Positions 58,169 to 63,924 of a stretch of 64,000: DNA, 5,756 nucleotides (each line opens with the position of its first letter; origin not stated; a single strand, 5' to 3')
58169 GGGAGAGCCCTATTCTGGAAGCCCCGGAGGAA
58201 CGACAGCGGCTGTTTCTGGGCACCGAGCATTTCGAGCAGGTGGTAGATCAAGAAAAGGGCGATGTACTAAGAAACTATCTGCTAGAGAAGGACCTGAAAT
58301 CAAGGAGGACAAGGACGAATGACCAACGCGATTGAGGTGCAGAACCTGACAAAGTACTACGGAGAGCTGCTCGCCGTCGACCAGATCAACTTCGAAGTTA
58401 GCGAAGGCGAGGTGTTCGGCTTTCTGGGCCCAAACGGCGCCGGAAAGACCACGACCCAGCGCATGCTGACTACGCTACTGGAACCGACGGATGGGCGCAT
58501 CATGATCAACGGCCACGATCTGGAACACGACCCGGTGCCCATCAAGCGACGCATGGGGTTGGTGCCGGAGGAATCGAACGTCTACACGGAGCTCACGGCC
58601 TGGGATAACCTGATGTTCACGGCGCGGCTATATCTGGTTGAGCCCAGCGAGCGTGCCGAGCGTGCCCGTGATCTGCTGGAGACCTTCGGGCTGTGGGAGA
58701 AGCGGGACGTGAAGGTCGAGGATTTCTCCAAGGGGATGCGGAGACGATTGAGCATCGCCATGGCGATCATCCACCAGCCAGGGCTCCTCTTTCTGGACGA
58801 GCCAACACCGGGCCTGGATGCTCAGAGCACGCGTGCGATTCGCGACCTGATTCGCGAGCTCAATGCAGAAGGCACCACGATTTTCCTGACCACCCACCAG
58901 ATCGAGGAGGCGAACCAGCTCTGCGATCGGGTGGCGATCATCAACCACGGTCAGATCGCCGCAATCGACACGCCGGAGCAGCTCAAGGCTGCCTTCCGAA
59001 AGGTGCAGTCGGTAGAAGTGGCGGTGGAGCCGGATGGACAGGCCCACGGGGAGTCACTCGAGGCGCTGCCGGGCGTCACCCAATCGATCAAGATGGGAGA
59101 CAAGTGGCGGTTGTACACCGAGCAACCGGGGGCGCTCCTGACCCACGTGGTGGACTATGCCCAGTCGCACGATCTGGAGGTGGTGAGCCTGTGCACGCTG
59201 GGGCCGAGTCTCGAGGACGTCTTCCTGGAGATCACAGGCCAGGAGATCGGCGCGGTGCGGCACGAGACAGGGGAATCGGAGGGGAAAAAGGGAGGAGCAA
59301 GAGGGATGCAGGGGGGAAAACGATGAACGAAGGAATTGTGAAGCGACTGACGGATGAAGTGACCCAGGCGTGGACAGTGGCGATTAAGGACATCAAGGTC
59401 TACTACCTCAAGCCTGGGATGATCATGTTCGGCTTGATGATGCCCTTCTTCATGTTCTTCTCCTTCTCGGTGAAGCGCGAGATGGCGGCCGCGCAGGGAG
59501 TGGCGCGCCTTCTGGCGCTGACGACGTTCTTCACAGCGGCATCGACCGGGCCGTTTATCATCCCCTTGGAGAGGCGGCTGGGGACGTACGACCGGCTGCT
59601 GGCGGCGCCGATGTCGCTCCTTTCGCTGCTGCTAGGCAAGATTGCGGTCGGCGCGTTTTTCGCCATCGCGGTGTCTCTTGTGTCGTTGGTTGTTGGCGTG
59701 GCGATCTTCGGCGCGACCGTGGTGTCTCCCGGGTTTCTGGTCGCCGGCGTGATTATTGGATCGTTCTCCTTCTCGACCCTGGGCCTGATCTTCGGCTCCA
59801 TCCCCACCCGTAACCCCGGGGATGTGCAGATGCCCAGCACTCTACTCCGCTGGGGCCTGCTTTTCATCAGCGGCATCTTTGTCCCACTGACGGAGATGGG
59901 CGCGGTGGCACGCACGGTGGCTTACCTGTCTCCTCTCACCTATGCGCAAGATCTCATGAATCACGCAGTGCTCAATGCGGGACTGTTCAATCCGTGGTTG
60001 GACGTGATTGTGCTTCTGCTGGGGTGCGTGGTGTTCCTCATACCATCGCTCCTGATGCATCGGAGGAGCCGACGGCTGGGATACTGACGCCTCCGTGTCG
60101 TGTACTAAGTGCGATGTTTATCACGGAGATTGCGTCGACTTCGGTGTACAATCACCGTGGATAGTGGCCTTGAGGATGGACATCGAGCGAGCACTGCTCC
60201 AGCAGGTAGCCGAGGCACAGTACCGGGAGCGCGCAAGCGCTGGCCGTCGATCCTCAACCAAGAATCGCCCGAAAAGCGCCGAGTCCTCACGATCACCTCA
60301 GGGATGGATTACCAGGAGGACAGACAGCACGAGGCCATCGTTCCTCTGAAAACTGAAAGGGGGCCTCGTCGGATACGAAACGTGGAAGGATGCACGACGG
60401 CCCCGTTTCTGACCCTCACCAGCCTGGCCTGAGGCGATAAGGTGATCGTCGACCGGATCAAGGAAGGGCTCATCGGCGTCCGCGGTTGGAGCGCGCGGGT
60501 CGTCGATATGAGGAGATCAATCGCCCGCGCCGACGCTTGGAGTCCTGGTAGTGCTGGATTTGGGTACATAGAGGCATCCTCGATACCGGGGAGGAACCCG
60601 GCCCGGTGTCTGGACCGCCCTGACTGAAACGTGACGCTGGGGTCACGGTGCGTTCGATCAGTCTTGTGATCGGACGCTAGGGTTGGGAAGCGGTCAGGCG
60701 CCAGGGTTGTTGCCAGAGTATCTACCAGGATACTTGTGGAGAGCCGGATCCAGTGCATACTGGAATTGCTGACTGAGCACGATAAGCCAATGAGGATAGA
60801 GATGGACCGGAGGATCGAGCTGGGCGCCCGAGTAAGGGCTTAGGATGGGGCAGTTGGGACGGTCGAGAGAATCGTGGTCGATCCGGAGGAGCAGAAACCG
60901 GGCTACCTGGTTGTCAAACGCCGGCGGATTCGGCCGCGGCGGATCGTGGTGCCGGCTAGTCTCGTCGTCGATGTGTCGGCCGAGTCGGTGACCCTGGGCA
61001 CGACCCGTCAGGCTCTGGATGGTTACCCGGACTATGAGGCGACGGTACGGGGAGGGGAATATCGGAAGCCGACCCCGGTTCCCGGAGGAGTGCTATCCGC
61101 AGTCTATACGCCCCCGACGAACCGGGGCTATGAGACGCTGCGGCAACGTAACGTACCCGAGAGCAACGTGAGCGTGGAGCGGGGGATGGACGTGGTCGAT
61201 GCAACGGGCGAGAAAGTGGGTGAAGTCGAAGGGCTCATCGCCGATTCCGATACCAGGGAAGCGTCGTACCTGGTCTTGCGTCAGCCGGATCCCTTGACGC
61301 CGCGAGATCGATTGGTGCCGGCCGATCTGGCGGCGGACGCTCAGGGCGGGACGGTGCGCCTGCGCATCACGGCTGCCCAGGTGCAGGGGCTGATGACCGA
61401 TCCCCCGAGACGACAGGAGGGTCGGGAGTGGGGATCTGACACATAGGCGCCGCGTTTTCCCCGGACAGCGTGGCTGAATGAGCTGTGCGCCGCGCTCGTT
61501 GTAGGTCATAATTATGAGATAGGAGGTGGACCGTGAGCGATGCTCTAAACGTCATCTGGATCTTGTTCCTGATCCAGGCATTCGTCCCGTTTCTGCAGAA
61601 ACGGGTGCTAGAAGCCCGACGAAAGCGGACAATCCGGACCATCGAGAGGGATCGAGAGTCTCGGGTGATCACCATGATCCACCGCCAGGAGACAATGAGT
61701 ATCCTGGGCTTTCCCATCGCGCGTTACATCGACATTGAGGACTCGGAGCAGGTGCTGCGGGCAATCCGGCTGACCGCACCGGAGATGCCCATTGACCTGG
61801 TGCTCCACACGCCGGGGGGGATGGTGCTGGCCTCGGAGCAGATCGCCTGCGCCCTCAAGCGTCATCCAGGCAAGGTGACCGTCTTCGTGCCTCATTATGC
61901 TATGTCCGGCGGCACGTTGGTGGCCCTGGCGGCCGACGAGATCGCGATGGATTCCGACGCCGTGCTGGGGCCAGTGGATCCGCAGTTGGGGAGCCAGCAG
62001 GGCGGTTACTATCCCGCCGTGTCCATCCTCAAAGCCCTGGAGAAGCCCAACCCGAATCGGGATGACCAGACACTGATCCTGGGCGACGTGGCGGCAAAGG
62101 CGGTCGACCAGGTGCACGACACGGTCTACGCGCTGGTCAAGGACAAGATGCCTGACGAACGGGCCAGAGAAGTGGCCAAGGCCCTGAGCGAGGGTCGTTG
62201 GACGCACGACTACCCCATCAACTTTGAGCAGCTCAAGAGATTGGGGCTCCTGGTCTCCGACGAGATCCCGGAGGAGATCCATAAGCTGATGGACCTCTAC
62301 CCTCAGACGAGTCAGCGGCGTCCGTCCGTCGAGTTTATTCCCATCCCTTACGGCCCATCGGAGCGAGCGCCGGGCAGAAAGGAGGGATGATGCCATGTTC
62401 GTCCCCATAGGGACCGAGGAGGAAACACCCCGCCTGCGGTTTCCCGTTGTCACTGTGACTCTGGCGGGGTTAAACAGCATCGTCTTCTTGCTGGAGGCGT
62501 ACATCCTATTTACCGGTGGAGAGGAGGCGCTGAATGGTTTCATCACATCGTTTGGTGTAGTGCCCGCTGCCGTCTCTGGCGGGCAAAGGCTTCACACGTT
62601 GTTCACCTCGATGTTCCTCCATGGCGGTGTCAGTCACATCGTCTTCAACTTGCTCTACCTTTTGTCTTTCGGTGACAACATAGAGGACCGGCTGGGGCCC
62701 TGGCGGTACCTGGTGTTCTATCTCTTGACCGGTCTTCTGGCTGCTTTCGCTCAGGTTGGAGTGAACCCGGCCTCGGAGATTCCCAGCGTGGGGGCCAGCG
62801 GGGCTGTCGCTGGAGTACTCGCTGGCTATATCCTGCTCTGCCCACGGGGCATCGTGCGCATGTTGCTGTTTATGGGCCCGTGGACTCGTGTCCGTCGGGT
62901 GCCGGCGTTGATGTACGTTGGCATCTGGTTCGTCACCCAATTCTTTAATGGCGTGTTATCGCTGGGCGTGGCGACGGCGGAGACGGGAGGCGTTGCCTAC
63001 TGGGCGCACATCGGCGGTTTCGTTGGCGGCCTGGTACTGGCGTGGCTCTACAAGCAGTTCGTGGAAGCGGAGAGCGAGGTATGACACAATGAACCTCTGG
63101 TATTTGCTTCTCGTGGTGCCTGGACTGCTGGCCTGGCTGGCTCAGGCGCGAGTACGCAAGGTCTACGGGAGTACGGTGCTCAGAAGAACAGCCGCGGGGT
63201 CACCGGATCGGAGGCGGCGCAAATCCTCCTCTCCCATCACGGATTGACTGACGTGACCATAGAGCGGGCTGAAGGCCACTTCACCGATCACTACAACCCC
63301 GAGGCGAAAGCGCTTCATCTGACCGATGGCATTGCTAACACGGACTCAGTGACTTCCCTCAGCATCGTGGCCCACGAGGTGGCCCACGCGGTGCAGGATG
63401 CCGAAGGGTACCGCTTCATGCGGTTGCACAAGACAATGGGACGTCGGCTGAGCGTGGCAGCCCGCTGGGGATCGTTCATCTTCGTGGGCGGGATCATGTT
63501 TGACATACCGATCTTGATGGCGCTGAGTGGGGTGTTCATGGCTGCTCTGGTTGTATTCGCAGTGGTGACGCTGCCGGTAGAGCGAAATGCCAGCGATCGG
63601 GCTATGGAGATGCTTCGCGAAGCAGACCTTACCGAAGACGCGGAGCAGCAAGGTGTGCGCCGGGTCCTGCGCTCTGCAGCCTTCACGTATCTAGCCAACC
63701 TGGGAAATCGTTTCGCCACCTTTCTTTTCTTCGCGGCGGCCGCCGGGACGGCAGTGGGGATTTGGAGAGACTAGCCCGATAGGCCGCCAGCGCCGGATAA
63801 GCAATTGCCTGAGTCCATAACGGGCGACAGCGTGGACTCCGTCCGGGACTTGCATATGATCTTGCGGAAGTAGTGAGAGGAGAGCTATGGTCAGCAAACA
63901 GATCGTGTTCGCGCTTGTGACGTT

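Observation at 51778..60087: PadR-controlled efflux island: His/Cys-rich regulator pair, duplicated His-free cupins, heterodimeric ABC exporter, LmbE-like amidase and an ABC-2 exporter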

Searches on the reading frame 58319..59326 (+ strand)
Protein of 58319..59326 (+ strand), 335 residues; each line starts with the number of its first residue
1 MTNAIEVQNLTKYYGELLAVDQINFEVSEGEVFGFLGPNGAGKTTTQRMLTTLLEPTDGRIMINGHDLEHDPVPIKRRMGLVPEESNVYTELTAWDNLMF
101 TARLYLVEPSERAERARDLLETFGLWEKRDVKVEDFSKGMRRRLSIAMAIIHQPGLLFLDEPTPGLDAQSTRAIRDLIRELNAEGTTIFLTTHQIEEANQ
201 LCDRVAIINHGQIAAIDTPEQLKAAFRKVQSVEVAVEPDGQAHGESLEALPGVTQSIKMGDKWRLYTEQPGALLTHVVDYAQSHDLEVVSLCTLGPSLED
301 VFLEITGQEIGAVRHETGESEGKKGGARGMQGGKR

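Call 3: search_protein_families(library=pfam, proteins=[window:58319-59326:+], max_evalue=0.01)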
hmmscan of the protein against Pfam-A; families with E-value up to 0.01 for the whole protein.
window:58319-59326:+ (335 aa): 6 families
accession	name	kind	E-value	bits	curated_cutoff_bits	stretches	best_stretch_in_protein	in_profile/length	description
PF00005.33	ABC_tran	-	9.2e-33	114.2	25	1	21-163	2-136/137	ABC transporter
PF13304.12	AAA_21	-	1.2e-13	52.2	27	1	128-195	230-300/304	AAA domain, putative AbiEii toxin, Type IV TA system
PF13732.12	DrrA1-3_C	-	1e-06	29.8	27.4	1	218-305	2-80/81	ATP-binding protein DrrA1-3-like, C-terminal domain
PF13476.12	AAA_23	-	0.0063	17.6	27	0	7-48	4-37/201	AAA domain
PF13401.12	AAA_22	-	0.0078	17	27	0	37-178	12-108/130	AAA domain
PF13175.12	AAA_15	-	0.0079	16.3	32.1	0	117-193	291-369/374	AAA ATPase domain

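Call 4: search_protein_families(library=ncbifam, proteins=[window:58319-59326:+], max_evalue=0.01)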
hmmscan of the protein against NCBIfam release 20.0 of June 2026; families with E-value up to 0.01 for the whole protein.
window:58319-59326:+ (335 aa): 188 families (the best 25 are shown)
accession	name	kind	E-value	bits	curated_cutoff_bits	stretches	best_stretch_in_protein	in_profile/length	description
TIGR01188.1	drrA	subfamily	9.9e-101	337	312.45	1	12-307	1-302/302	daunorubicin resistance ABC transporter, ATP-binding protein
TIGR03522.1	GldA_ABC_ATP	equivalog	5.5e-68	229.6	402.6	1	4-306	2-301/301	gliding motility-associated ABC transporter ATP-binding subunit GldA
NF033858.1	ABC2_perm_RbbA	equivalog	5.8e-64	216.4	1050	1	3-233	265-494/909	ribosome-associated ATPase/putative transporter RbbA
NF010060.0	PRK13537.1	equivalog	2.6e-59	200.6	521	1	2-310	13-312/314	nodulation factor ABC transporter ATP-binding protein NodI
NF010059.0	PRK13536.1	equivalog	1.8e-57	194.7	549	1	3-310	42-340/342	nodulation factor ABC transporter ATP-binding protein NodI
TIGR01288.1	nodI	equivalog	4.1e-55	186.9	424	1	4-310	4-301/303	nodulation factor ABC transporter ATP-binding protein NodI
TIGR03864.1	PQQ_ABC_ATP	hypoth_equivalog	3.8e-53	180.4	302.25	1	4-226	1-223/236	ABC transporter, ATP-binding subunit, PQQ-dependent alcohol dehydrogenase system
TIGR03740.1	galliderm_ABC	subfamily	2.4e-50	171.3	309.75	1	6-223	2-215/223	lantibiotic protection ABC transporter ATP-binding subunit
TIGR04406.1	LPS_export_lptB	equivalog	5.1e-48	163.5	240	1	5-224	2-224/239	LPS export ABC transporter ATP-binding protein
TIGR03265.1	PhnT2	equivalog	1e-42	146.7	457.7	1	3-222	3-222/353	putative 2-aminoethylphosphonate ABC transporter ATP-binding protein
TIGR00968.1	3a0106s01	subfamily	2.2e-42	145.2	342.75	1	5-223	1-219/237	sulfate ABC transporter ATP-binding protein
TIGR01186.1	proV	subfamily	2.8e-41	141.9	326.6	1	15-222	4-217/363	betaine/proline/choline family ABC transporter ATP-binding protein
TIGR01257.1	rim_protein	equivalog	3.1e-41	140.4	4012.85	1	7-227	931-1152/2272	rim ABC transporter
NF008144.0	PRK10895.1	equivalog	2.4e-39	135.3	381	1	5-224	4-226/241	LPS export ABC transporter ATP-binding protein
TIGR04521.1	ECF_ATPase_2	equivalog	2.5e-39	135.1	330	1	16-236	17-246/279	energy-coupling factor transporter ATPase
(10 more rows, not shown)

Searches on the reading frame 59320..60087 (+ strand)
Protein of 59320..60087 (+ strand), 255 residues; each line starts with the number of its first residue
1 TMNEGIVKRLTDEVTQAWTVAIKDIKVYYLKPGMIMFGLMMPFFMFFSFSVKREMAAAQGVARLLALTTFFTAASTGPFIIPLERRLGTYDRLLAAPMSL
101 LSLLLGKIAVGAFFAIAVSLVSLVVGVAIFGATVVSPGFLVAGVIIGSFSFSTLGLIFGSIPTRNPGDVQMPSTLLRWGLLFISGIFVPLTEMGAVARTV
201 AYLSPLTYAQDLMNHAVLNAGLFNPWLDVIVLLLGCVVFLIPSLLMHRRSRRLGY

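Call 3: search_protein_families(library=pfam, proteins=[window:59320-60087:+], max_evalue=0.01)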
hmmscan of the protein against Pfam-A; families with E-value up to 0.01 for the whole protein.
window:59320-60087:+ (255 aa): 3 families
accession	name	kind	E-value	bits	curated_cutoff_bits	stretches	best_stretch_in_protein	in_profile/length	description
PF01061.29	ABC2_membrane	-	1.9e-17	63.9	26.9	1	15-214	1-207/211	ABC-2 type transporter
PF12698.13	ABC2_membrane_3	-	3.8e-17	62.9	31.6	1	64-241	167-343/347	ABC-2 family transporter protein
PF12730.13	ABC2_membrane_4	-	0.00061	20.2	27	1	39-156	23-146/179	ABC-2 family transporter protein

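Call 4: search_protein_families(library=ncbifam, proteins=[window:59320-60087:+], max_evalue=0.01)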
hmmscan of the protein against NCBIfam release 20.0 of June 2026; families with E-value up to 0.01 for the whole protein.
window:59320-60087:+ (255 aa): 6 families
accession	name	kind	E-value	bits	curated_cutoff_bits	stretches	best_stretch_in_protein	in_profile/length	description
TIGR01247.1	drrB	subfamily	2.1e-10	40.7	223.05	1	64-240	54-229/236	daunorubicin resistance ABC transporter membrane protein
NF011648.0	PRK15066.1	subfamily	5.4e-10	39.2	225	1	91-251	94-253/257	ABC transporter permease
TIGR00025.1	Mtu_efflux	paralog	9.6e-10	38.4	146.9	1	42-249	24-236/238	ABC transporter efflux protein, DrrB family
NF038293.1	permease_SagH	equivalog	4.2e-08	32.4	450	1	64-249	184-369/370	SagH family ABC transporter permease subunit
TIGR01291.1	nodJ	subfamily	0.00013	21.6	206.65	1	86-248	87-249/253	ABC-2 type transporter, NodJ family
TIGR03062.1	pip_yhgE_Cterm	subfamily_domain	0.00077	19.1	102.2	1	101-251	60-207/208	YhgE/Pip family protein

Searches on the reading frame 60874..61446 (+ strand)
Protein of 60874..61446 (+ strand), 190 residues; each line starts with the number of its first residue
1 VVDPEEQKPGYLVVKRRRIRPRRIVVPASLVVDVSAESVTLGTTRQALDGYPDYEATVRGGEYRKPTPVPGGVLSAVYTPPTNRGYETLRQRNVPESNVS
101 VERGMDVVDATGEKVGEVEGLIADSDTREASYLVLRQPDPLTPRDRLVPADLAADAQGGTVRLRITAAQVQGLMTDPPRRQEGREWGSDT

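Call 61: search_protein_families(library=pfam, proteins=[window:60874-61446:+], max_evalue=0.0001)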
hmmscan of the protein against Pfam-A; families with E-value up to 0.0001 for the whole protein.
window:60874-61446:+ (190 aa): 2 families
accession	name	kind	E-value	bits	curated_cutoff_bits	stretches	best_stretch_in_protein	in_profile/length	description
PF05239.21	PRC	-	1.7e-10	41.2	21.2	1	103-169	10-77/78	PRC-barrel domain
PF09939.14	DUF2171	-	1.8e-05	25.3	25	0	102-170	2-63/64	Uncharacterized protein conserved in bacteria (DUF2171)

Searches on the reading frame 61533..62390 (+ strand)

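Call 61: search_protein_families(library=pfam, proteins=[window:61533-62390:+], max_evalue=0.0001)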
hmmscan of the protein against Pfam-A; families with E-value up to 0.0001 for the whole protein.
window:61533-62390:+ (285 aa): 2 families
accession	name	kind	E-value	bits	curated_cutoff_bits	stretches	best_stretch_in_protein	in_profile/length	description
PF01972.22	SDH_protease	-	1.1e-115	386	31.3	1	3-274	9-277/286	ClpP-like SDH-type serine proteinase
PF25145.1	NfeD1b_N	-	7e-11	42.5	40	1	89-147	36-94/189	NfeD1b, N-terminal domain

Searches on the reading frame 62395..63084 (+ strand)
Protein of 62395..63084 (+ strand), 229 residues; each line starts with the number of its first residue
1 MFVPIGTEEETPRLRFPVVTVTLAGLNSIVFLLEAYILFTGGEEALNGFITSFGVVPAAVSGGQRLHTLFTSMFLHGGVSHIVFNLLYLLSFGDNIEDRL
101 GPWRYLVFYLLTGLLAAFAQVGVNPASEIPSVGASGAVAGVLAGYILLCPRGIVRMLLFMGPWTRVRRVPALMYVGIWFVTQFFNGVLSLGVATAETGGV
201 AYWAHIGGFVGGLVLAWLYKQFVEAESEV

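Call 61: search_protein_families(library=pfam, proteins=[window:62395-63084:+], max_evalue=0.0001)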
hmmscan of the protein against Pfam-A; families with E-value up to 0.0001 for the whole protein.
window:62395-63084:+ (229 aa): 1 family
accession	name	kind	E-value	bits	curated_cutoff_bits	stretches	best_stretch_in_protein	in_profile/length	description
PF01694.28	Rhomboid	-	2.5e-34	119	22.6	1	65-220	3-141/143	Rhomboid domain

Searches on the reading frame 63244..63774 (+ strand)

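Call 61: search_protein_families(library=pfam, proteins=[window:63244-63774:+], max_evalue=0.0001)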
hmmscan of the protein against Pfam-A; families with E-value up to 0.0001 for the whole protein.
window:63244-63774:+ (176 aa): 1 family
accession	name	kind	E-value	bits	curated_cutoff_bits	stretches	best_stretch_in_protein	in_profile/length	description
PF04298.18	Zn_peptidase_2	-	1.3e-46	159.4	27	1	2-163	51-213/218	Putative neutral zinc metallopeptidase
